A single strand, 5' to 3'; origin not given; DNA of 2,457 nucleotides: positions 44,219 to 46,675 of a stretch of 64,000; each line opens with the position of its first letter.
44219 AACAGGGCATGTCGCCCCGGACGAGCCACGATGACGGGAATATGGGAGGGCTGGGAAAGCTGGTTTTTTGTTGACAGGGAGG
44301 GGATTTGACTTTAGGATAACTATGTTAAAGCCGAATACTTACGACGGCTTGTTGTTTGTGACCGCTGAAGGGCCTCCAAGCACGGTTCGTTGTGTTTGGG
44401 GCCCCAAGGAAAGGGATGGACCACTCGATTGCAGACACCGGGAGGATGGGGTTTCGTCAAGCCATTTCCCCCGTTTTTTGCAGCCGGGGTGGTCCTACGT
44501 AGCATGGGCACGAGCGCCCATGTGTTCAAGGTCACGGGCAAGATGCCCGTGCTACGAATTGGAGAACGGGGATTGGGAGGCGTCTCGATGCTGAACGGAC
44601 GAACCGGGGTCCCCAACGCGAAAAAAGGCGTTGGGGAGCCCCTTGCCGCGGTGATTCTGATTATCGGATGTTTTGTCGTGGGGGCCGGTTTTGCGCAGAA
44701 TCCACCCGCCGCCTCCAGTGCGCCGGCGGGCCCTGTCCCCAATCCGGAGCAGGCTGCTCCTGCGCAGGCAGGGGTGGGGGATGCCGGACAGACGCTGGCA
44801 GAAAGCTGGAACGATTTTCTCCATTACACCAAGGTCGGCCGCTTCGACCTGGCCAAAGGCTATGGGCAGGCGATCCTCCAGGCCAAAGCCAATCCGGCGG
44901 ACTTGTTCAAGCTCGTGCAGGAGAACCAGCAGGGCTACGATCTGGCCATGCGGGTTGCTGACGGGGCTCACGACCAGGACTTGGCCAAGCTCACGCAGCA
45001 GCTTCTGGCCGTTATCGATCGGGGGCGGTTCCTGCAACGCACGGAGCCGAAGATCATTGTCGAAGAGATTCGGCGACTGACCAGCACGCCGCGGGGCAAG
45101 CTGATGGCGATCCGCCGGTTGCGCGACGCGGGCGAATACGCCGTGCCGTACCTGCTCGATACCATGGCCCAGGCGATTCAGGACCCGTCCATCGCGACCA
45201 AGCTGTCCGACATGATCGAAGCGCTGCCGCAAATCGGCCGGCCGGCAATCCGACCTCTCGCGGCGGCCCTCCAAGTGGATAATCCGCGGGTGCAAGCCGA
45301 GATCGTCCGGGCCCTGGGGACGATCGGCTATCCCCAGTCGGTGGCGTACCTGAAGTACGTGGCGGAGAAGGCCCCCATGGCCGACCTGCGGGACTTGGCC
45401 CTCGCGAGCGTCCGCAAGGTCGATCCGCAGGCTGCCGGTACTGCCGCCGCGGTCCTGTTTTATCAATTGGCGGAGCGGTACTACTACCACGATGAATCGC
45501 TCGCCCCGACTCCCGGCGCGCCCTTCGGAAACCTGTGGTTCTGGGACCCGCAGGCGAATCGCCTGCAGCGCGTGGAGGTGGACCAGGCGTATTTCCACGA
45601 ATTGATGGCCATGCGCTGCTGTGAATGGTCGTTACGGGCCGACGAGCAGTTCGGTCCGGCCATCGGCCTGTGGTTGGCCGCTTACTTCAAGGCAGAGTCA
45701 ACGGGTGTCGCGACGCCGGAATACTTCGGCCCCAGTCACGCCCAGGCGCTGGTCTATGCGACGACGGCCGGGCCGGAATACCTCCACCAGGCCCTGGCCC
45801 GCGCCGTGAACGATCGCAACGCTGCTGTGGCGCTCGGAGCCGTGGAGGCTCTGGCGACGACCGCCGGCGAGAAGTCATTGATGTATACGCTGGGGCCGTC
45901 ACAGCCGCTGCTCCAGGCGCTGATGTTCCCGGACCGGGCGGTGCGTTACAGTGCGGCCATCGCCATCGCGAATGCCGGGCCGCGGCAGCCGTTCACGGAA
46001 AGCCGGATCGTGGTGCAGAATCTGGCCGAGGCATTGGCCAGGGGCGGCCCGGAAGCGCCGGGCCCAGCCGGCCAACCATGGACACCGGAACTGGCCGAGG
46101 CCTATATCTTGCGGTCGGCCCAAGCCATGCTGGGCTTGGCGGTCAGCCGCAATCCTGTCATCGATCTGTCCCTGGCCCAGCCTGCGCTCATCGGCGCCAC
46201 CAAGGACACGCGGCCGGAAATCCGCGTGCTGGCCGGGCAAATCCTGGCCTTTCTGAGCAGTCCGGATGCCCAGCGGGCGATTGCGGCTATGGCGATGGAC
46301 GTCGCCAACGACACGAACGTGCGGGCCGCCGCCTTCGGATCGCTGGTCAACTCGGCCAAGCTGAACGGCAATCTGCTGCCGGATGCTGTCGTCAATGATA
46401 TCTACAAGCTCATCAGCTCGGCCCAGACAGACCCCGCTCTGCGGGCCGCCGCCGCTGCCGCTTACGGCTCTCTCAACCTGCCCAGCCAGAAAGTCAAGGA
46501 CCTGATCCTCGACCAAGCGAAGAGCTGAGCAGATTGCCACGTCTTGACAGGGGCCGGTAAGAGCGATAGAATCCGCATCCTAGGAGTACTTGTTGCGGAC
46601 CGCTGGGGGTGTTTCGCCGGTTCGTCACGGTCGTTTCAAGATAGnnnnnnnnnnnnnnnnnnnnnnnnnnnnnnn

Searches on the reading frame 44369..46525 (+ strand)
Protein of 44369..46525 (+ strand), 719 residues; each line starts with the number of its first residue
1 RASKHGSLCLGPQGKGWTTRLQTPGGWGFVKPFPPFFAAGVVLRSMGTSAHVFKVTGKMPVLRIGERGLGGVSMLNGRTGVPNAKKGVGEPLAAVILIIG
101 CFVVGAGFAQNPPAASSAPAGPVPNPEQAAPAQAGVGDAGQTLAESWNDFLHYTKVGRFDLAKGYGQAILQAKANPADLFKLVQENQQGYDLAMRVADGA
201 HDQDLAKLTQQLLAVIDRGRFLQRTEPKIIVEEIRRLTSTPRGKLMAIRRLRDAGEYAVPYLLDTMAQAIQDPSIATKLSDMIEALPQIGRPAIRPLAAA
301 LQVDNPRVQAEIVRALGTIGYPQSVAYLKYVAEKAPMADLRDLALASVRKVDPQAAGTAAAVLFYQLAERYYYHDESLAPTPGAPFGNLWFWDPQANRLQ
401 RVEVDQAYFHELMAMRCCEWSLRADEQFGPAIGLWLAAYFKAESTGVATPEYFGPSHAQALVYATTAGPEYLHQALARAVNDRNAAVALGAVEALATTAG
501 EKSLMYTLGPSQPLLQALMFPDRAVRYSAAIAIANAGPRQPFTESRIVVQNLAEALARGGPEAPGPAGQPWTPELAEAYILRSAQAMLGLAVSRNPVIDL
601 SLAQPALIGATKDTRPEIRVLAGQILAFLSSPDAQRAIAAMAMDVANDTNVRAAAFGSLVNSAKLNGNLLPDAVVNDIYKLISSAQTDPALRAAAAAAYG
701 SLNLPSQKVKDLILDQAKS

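Call 13: search_protein_families(library=pfam, proteins=[window:44369-46525:+], max_evalue=0.001)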
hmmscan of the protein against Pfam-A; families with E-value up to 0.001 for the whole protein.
window:44369-46525:+ (719 aa): 2 families
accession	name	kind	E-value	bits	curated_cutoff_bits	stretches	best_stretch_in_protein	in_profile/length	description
PF13646.12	HEAT_2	-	4.2e-16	59.4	27.7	1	266-347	4-86/88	HEAT repeats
PF13513.12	HEAT_EZ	-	0.00023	22.1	27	0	513-535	32-54/55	HEAT-like repeat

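Call 64: search_protein_families(library=ncbifam, proteins=[window:44369-46525:+], max_evalue=10)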
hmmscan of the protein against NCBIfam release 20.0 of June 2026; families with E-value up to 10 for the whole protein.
window:44369-46525:+ (719 aa): 3 families
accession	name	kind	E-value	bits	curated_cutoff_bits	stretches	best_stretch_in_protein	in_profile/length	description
NF045915.1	PhycobilmeDegNblB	equivalog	0.045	13.3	300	1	282-335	119-173/214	phycobilisome degradation protein NblB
NF058515.1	phyc_lyase_CpcF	equivalog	0.047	13.3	220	1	246-334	18-102/200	C-phycocyanin alpha-cysteine-84 phycocyanobilin lyase subunit CpcF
NF045662.1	DVU0298_fam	equivalog_domain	0.072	12.6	75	0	279-329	132-182/213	DVU0298 family protein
